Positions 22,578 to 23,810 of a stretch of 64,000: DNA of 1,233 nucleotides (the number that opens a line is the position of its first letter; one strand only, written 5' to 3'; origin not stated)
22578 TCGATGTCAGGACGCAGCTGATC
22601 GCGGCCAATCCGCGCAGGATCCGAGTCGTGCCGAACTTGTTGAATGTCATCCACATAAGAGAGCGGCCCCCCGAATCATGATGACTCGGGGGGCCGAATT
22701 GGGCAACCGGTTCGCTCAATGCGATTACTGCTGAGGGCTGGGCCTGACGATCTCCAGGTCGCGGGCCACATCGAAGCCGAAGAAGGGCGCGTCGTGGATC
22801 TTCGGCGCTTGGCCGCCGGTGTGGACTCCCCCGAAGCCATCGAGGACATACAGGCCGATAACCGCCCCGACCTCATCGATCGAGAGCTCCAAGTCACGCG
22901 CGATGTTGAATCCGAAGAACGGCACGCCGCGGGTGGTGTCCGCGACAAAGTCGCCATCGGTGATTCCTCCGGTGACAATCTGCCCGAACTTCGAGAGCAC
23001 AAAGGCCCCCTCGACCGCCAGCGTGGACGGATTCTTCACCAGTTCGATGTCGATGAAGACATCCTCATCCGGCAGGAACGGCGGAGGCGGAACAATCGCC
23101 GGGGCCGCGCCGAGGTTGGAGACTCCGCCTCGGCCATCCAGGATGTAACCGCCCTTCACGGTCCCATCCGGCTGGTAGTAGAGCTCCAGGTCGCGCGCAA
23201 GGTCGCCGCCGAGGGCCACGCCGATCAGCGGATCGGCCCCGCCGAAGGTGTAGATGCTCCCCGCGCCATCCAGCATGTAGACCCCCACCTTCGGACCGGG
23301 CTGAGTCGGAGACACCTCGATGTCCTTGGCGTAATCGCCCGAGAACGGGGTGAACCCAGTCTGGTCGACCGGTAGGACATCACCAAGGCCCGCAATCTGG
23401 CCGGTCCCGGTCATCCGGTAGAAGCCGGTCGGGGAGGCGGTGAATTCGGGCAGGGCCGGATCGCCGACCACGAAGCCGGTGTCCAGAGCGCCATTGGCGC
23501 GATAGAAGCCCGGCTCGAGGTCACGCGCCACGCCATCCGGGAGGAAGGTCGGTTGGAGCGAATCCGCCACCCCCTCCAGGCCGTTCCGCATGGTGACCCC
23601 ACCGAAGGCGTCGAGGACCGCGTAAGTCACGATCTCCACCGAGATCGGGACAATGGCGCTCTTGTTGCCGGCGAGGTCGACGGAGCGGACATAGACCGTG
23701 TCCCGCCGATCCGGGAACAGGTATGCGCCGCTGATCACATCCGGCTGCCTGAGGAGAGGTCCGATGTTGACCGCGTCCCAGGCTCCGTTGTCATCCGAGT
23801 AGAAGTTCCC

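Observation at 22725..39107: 16.4 kb gene for a 5460 aa secreted giant protein with mixed Ig-like, FN3-like, beta-propeller and NIDO-like domains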

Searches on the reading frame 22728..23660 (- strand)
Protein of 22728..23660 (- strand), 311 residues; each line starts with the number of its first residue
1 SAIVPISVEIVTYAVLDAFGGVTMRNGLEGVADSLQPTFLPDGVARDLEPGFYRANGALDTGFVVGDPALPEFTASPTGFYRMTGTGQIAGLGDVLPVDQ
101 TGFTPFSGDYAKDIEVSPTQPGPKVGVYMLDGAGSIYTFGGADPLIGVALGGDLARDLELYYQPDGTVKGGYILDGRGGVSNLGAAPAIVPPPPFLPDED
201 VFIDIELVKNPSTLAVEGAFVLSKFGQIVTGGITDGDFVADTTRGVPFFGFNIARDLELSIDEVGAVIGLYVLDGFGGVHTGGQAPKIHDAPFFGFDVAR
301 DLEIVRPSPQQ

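Call 15: find_homologous_proteins(query=window:22728-23660:-, max_evalue=0.001)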
Query window:22728-23660:- (311 aa): 168 proteins with E <= 0.001 among 6906 candidates; the best 120 are listed.
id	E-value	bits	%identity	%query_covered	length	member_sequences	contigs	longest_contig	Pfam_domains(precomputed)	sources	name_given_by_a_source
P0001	2.8e-57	213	40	65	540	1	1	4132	-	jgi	jgi:hypothetical protein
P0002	2.3e-45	173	37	97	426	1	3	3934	-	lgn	-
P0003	1.4e-43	167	37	94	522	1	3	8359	-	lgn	-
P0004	8.9e-42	162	38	75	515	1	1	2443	PF07995.18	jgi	jgi:hypothetical protein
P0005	1.0e-41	161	65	20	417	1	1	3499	-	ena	-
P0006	6.2e-38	149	40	61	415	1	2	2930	-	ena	-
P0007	1.6e-37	148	39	64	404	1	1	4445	PF00932.26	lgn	-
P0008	1.8e-35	141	42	64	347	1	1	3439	-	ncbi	-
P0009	2.1e-35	141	38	54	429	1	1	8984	-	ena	-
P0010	4.9e-30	123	35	59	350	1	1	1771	-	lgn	-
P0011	5.8e-29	119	33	71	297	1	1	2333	-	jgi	-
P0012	1.7e-28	118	57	19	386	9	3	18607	-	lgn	-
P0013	4.4e-28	117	38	59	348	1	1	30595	-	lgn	-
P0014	5.3e-28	116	40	34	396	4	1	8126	-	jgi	-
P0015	5.9e-28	116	34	53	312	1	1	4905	-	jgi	-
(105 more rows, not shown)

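Call 30: search_solved_structures(query=A1, max_evalue=1)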
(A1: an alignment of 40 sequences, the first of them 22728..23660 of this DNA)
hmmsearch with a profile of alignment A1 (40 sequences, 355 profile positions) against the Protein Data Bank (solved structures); distinct sequences matched with E-value up to 1: 0.

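Call 35: find_related_loci(query=A1, collection=genome_contigs, flank=10000)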
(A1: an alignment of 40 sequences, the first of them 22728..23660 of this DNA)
Query A1 (311 aa) in genome_contigs; peptide patterns used: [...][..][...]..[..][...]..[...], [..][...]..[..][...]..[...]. (x = any residue, [..] = any of these).
599 stretches matched a pattern (row limit reached: there are more); 526 encode a relative of the query (tblastn E <= 1e-3); the best 80 are kept; 78 distinct loci.
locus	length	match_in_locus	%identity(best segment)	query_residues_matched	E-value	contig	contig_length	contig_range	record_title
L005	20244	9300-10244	66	1-311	4e-134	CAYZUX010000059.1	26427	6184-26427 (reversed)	MAG TPA_asm: uncultured bacterium isolate binchicken_co20_391 genome assembly, contig: NODE_3815_length_26427_cov_6.5128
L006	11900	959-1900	67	1-311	7e-136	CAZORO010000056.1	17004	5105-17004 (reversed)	MAG TPA_asm: uncultured bacterium isolate SRP278314_co2_16 genome assembly, contig: NODE_4458_length_17004_cov_4.880524,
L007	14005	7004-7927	59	1-311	9e-115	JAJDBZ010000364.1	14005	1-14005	MAG: Candidatus Omnitrophota bacterium isolate OFTM149 OFTM149_363, whole genome shotgun sequence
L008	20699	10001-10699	39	13-305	3e-24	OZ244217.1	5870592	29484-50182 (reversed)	MAG: Acidobacteriota bacterium isolate 56fa84c0-3c2b-46b5-96e5-8c9fc5647fca genome assembly, chromosome: 1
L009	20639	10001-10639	38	79-305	6e-21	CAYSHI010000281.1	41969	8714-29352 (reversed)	MAG TPA_asm: uncultured Acidobacteriota bacterium isolate binchicken_co231_131 genome assembly, contig: k141_367124, who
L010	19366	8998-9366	44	170-308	8e-21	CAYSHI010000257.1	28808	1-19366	MAG TPA_asm: uncultured Acidobacteriota bacterium isolate binchicken_co231_131 genome assembly, contig: k141_6522395, wh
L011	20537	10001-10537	37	153-308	4e-20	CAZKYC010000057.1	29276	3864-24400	MAG TPA_asm: uncultured bacterium isolate SRP141376_co3_53 genome assembly, contig: NODE_4176_length_29276_cov_9.705896,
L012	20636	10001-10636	35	126-304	7e-20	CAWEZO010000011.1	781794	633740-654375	MAG: uncultured Actinomycetes bacterium isolate MFD05942.bin.2.272 genome assembly, contig: contig_46112, whole genome s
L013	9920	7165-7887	34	76-302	1e-19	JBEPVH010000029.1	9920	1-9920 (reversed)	MAG: bacterium isolate 22E.semibin_refined.006_sub NODE_6274_length_9920_cov_5.345768:0-9920, whole genome shotgun seque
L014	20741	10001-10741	39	15-305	2e-19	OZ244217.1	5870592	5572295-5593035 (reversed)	MAG: Acidobacteriota bacterium isolate 56fa84c0-3c2b-46b5-96e5-8c9fc5647fca genome assembly, chromosome: 1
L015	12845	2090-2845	33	78-308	4e-19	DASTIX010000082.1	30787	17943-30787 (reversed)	MAG TPA_asm: Candidatus Dormiibacterota bacterium isolate SMAG_U1209 k141_1030782, whole genome shotgun sequence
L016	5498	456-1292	34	99-311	4e-19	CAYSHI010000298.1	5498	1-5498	MAG TPA_asm: uncultured Acidobacteriota bacterium isolate binchicken_co231_131 genome assembly, contig: k141_4834272, wh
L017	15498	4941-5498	37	106-306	7e-19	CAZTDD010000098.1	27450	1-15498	MAG TPA_asm: uncultured bacterium isolate SRP141376_co1_272 genome assembly, contig: NODE_3962_length_27450_cov_8.716883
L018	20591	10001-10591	37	78-306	6e-19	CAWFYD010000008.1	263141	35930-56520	MAG: uncultured Acidimicrobiia bacterium isolate MFD05442.bin.2.104 genome assembly, contig: contig_30798, whole genome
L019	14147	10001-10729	36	106-305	4e-18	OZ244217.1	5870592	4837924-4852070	MAG: Acidobacteriota bacterium isolate 56fa84c0-3c2b-46b5-96e5-8c9fc5647fca genome assembly, chromosome: 1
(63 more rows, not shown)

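Call 36: predict_structure(alignment_id=A1)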
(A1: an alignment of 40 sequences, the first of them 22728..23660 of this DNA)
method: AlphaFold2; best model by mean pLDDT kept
length: 311 residues; sequences in the alignment: 40
mean_pLDDT: 86.1   pTM: 0.86
mean pLDDT of the five models: 86.1, 85.7, 85.7, 85.2, 84.1
residues with pLDDT >= 90: 197; 70-90: 63; 50-70: 34; < 50: 17
segments of 3 or more residues with pLDDT < 50: 59-67, 69-72
pLDDT, mean of each block of 10 residues (from residue 1): 57 92 85 63 87 62 44 69 95 89 93 86 84 96 89 94 87 97 96 94 96 92 98 93 95 97 90 97 92 88 76 35
secondary structure, 60 per line:
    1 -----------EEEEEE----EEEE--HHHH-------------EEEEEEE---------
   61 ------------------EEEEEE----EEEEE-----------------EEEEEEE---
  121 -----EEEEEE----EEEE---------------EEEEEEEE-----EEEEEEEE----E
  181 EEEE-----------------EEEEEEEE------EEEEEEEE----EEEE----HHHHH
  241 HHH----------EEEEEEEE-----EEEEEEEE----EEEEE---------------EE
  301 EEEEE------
elements in order: E12-17 E22-25 H28-31 E45-51 E79-84 E89-93 E111-117 E126-131 E136-139 E155-162 E168-175 E180-184 E202-209 E216-223 E228-231 H236-243 E254-261 E267-274 E279-283 E299-305

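Call 41: search_protein_families(library=pfam, proteins=[L005:10328-11314:+, L005:11317-12927:-, L005:13295-14281:-, L005:14426-18067:+, L007:7964-9025:+, L007:9113-10732:-, L006:1921-2985:+, L006:3030-4640:-], max_evalue=0.001)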
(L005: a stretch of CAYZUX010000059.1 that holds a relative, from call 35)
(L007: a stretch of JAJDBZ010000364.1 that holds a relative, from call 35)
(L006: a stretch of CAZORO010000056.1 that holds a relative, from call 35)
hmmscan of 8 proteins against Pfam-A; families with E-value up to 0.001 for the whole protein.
L005:10328-11314:+ (328 aa): 5 families
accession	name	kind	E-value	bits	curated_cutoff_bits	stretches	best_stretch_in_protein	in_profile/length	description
PF13624.11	SurA_N_3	-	1.5e-08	35.1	27.2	1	9-139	21-152/162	SurA-like N-terminal domain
PF00639.27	Rotamase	-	1.8e-08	35.7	21.7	1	193-278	3-89/97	PPIC-type PPIASE domain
PF09312.16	SurA_N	-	3.2e-08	34.2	30.8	1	25-139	1-108/118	SurA N-terminal domain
PF13616.12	Rotamase_3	-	1.8e-05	25.7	22.5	1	192-270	21-99/116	PPIC-type PPIASE domain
PF13623.11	SurA_N_2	-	0.0002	21.7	28.5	1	6-91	16-106/145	SurA-like N-terminal domain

L005:11317-12927:- (536 aa): 1 family
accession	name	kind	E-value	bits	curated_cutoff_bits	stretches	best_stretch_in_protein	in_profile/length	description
PF13231.12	PMT_2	-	0.00044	20.9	26.1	1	107-254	23-160/160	Dolichyl-phosphate-mannose-protein mannosyltransferase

L005:13295-14281:- (328 aa): 4 families
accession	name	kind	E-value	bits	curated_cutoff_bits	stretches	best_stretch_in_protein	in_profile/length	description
PF00294.29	PfkB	-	1.1e-64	219.1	25.8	1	24-314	3-300/302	pfkB family carbohydrate kinase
PF08543.17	Phos_pyr_kin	-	1.5e-17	64.3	27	1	190-297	111-225/246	Phosphomethylpyrimidine kinase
PF01256.23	Carb_kinase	-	2.7e-05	24.2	27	1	198-306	116-222/242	NAD(P)H-hydrate dehydratase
PF12176.13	MtaB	-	0.00016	21.1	25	1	216-306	161-252/460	Methanol-cobalamin methyltransferase B subunit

L005:14426-18067:+ (1213 aa): 3 families
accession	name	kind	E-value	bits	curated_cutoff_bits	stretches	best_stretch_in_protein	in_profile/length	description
PF00404.24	Dockerin_1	-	2.9e-08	34.2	22.9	1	899-948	3-52/57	Dockerin type I domain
PF16383.10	DUF4992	-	3.9e-05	23.9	29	0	172-233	64-123/183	Domain of unknown function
PF00041.27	fn3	-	0.00066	20.3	25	0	166-240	8-75/84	Fibronectin type III domain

L007:7964-9025:+ (353 aa): 6 families
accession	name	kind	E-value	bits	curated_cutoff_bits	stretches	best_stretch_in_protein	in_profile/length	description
PF00639.27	Rotamase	-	1.4e-09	39.3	21.7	1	216-309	2-96/97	PPIC-type PPIASE domain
PF09312.16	SurA_N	-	6.3e-09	36.5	30.8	1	51-167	1-112/118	SurA N-terminal domain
PF13624.11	SurA_N_3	-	1.8e-08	34.8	27.2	1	34-166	20-155/162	SurA-like N-terminal domain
PF13623.11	SurA_N_2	-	2.9e-07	30.9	28.5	1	26-114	10-105/145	SurA-like N-terminal domain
PF13616.12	Rotamase_3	-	1.6e-06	29.1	22.5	1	205-311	10-115/116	PPIC-type PPIASE domain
PF09210.16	BE_C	-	0.00021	22.1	25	0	89-138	17-68/101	1,4-alpha-glucan branching enzyme, C-terminal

L007:9113-10732:- (539 aa): 1 family
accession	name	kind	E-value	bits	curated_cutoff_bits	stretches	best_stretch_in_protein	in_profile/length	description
PF13231.12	PMT_2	-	5.9e-12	46.5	26.1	1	87-256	2-160/160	Dolichyl-phosphate-mannose-protein mannosyltransferase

L006:1921-2985:+ (354 aa): 5 families
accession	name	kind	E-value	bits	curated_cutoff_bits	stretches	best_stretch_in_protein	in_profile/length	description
PF13624.11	SurA_N_3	-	2.2e-09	37.8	27.2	1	28-160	19-152/162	SurA-like N-terminal domain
PF09312.16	SurA_N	-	7.1e-08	33.1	30.8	1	46-160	1-108/118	SurA N-terminal domain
PF00639.27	Rotamase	-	1.6e-07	32.7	21.7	1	214-300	3-90/97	PPIC-type PPIASE domain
PF13623.11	SurA_N_2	-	3.7e-06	27.3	28.5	1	28-112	17-106/145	SurA-like N-terminal domain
PF13616.12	Rotamase_3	-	0.00036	21.5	22.5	0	226-289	34-97/116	PPIC-type PPIASE domain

L006:3030-4640:- (536 aa): 1 family
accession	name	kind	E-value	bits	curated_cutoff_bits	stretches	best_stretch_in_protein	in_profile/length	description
PF13231.12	PMT_2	-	3.5e-06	27.7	26.1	1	104-254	20-160/160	Dolichyl-phosphate-mannose-protein mannosyltransferase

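Call 44: search_protein_families(library=pfam, alignment_id=A1, max_evalue=0.01)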
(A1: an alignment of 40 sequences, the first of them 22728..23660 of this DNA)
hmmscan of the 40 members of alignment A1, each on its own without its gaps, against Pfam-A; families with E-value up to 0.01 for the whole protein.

A. member 1, window:22728-23660:- (311 aa): 0 families

B. families by the number of members that match (of 40 scanned): 15 families
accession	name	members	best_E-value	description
PF00188.32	CAP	6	2.2e-12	Cysteine-rich secretory protein family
PF01833.30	TIG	4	1.7e-15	IPT/TIG domain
PF22544.2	HYDIN_VesB_CFA65-like_Ig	4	0.00012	HYDIN/CFA65/VesB-like, Ig-like domain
PF01510.30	Amidase_2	2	2.8e-16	N-acetylmuramoyl-L-alanine amidase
PF22073.2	Cep192_D4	2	1.5e-05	Cep192 domain 4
PF01522.26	Polysacc_deac_1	1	3.5e-37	Polysaccharide deacetylase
PF07995.17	GSDH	1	6e-21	Glucose / Sorbosone dehydrogenase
PF00041.27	fn3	1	7.2e-12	Fibronectin type III domain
PF05257.22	CHAP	1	2.5e-10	CHAP domain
PF13529.12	Peptidase_C39_2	1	3e-09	Peptidase_C39 like family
PF01832.25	Glucosaminidase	1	2.9e-08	Mannosyl-glycoprotein endo-beta-N-acetylglucosaminidase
PF00932.25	LTD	1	2.5e-07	Lamin Tail Domain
PF01551.29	Peptidase_M23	1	1.2e-06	Peptidase family M23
PF07610.17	DUF1573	1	0.0024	Protein of unknown function (DUF1573)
PF16656.11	Pur_ac_phosph_N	1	0.0062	Purple acid Phosphatase, N-terminal domain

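Call 55: search_protein_families(library=pfam, alignment_id=A2, max_evalue=0.0001)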
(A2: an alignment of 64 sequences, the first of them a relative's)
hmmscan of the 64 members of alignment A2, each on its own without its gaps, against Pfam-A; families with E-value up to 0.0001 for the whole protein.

A. member 1, L008:8729-10702:+ (658 aa): 0 families

B. families by the number of members that match (of 64 scanned): 52 families (the first 25 are shown)
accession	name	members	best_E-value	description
PF00188.32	CAP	7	1.3e-12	Cysteine-rich secretory protein family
PF01832.25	Glucosaminidase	6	9.8e-10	Mannosyl-glycoprotein endo-beta-N-acetylglucosaminidase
PF14312.12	FG-GAP_2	5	1.6e-99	FG-GAP repeat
PF13360.13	PQQ_2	4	3.2e-28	Outer membrane protein assembly factor BamB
PF13517.12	FG-GAP_3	3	3e-29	FG-GAP-like repeat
PF00704.34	Glyco_hydro_18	3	2.4e-27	Glycosyl hydrolases family 18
PF01839.29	FG-GAP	3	1.3e-20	FG-GAP repeat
PF13529.12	Peptidase_C39_2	3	7.8e-19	Peptidase_C39 like family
PF17936.7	Big_6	3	1e-18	Bacterial Ig domain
PF01510.30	Amidase_2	3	1e-18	N-acetylmuramoyl-L-alanine amidase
PF13570.13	Beta-prop_ACSF4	3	5e-16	Beta-alanine-activating enzyme, beta-propeller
PF00082.27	Peptidase_S8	2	5.7e-35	Subtilase family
PF01436.27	NHL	2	2.1e-31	NHL repeat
PF00041.27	fn3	2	6e-28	Fibronectin type III domain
PF17210.9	SdrD_B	2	1e-13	SdrD B-like domain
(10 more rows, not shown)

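Call 56: search_protein_representatives(alignment_id=A1)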
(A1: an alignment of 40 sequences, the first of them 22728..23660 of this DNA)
Query: 40 sequences, 355 profile positions. Proteins with E-value up to 0.001 (for the whole library): 3090; up to 1e-10: 1830; up to 1e-30: 971. The best 150 are listed.
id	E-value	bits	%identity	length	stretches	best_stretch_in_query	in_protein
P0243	1.7e-190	649.3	-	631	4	126-273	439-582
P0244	5.1e-183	624.6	-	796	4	163-325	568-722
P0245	5.8e-174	594.8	-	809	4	164-319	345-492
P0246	3.5e-169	579.1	-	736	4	128-273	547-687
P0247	2.5e-168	576.3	-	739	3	109-296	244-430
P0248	2.7e-167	572.9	-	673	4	124-298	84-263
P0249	8.8e-158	541.6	-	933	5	78-270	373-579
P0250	1.4e-149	514.7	-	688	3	79-295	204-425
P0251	1.6e-146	504.6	-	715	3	29-336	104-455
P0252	4.0e-146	503.3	-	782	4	116-275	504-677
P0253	2.7e-144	497.3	-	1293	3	124-249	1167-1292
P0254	8.2e-143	492.4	-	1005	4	113-279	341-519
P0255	1.2e-141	488.5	-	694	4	106-272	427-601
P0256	1.0e-140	485.5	-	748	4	117-272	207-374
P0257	1.4e-137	475.2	-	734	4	75-273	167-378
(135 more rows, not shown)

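Call 60: search_protein_families(library=pfam, proteins=[L005:6-3500:+, L005:3300-6800:+, L005:6603-10247:+, L007:188-2800:+, L007:2600-5400:+, L007:5201-7933:+], max_evalue=0.1)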
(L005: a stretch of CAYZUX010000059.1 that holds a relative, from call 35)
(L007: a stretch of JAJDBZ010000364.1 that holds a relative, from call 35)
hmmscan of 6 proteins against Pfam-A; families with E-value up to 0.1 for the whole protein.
L005:6-3500:+ (1165 aa): 2 families
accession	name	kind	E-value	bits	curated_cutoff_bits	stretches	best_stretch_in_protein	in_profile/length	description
PF19077.6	Big_13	-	0.00077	20.4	27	0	44-71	71-99/102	Bacterial Ig-like domain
PF24106.1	Beta-prop_EDC4L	-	0.057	12.9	27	1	441-482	171-212/375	EDC4-like protein pdc1 beta-propeller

L005:3300-6800:+ (1167 aa): 1 family
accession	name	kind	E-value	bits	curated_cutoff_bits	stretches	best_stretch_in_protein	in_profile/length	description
PF17936.7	Big_6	-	0.00012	22.7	27.6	0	737-771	43-79/83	Bacterial Ig domain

L005:6603-10247:+ (1214 aa): 3 families
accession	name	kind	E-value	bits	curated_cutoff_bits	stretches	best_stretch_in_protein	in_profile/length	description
PF17936.7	Big_6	-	2.3e-06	28.2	27.6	0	406-463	22-78/83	Bacterial Ig domain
PF19077.6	Big_13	-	0.0038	18.1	27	0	258-277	76-96/102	Bacterial Ig-like domain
PF00753.33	Lactamase_B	-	0.025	15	22.7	1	944-1010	100-166/196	Metallo-beta-lactamase superfamily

L007:188-2800:+ (871 aa): 1 family
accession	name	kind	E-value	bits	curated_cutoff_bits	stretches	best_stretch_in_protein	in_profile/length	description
PF19077.6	Big_13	-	0.014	16.3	27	0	316-389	26-90/102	Bacterial Ig-like domain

L007:2600-5400:+ (933 aa): 0 families

L007:5201-7933:+ (910 aa): 1 family
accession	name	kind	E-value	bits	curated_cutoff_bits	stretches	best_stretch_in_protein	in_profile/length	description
PF17936.7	Big_6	-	3.9e-07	30.7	27.6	1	102-162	18-77/83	Bacterial Ig domain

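Call 80: fold_search(model_id=the predicted structure, library=pdb)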
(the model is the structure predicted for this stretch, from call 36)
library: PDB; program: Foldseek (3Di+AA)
matches with E <= 10: 840; with E <= 0.001: 1
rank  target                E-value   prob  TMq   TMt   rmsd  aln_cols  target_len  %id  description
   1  3jcm_B                9.7e-04  0.97  0.31  0.24  12.0       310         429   12  Cryo-EM structure of the spliceosomal U4/U6.U5 tri-snRNP (released 2016-02-24)
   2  9e5c_5l               1.0e-03  1.00  0.41  0.31   8.3       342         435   10  Cryo-EM structure of 96 nm repeat of microtubule doublet from T. brucei flagellum (released 2025-03-12)
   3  8pr1_I                1.5e-03  1.00  0.38  0.30   7.8       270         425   11  Cytoplasmic dynein-B heavy chain bound to IC-LC tower (released 2024-03-27)
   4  9dgr_g                1.8e-03  1.00  0.37  0.33   7.7       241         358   10  Composite structure of dynein-dynactin on microtubules (released 2025-09-10)
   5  7f90_C                1.8e-03  1.00  0.34  0.33   8.8       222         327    8  Crystal structure of SARS auxiliary protein in complex with human nuclear protein (released 2022-09-14)
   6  6rlb_C                2.3e-03  1.00  0.36  0.24  10.6       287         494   11  Structure of the dynein-2 complex; tail domain (released 2019-08-28)
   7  7byf_D                2.4e-03  1.00  0.36  0.33   8.9       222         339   11  The crystal structure of mouse ORF10-Rae1-Nup98 complex (released 2021-03-24)
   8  3mmy_C                2.4e-03  0.99  0.31  0.28  12.3       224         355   12  Structural and functional analysis of the interaction between the nucleoporin Nup98 and the mRNA export factor Rae1 (released 2010-06-02)
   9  9fqr_Gn               2.4e-03  0.99  0.36  0.28  11.2       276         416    8  96-nm repeat of axonemal doublet microtubules from bovine sperm (released 2025-03-26)
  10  7vpg_E                2.7e-03  1.00  0.32  0.30  11.2       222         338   14  Crystal structure of the C-terminal tail of SARS-CoV-1 Orf6 complex with human nucleoporin pair Rae1-Nup98 (released 2022-01-19)
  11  7z8f_p                2.8e-03  1.00  0.38  0.31   7.7       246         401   11  Composite structure of dynein-dynactin-BICDR on microtubules (released 2022-07-27)
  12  7som_a                2.8e-03  0.99  0.34  0.32   9.3       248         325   16  Ciliary C2 central pair apparatus isolated from Chlamydomonas reinhardtii (released 2022-04-13)
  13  7z8f_g                3.2e-03  1.00  0.38  0.31   7.7       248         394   11  Composite structure of dynein-dynactin-BICDR on microtubules (released 2022-07-27)
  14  8ffz_E                3.3e-03  0.85  0.27  0.18  14.2       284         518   12  TFIIIA-TFIIIC-Brf1-TBP complex bound to 5S rRNA gene (released 2023-06-21)
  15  4owr_A                3.5e-03  0.97  0.29  0.27  12.2       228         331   11  Vesiculoviral matrix (M) protein occupies nucleic acid binding site at nucleoporin pair Rae1-Nup98 (released 2014-06-25)
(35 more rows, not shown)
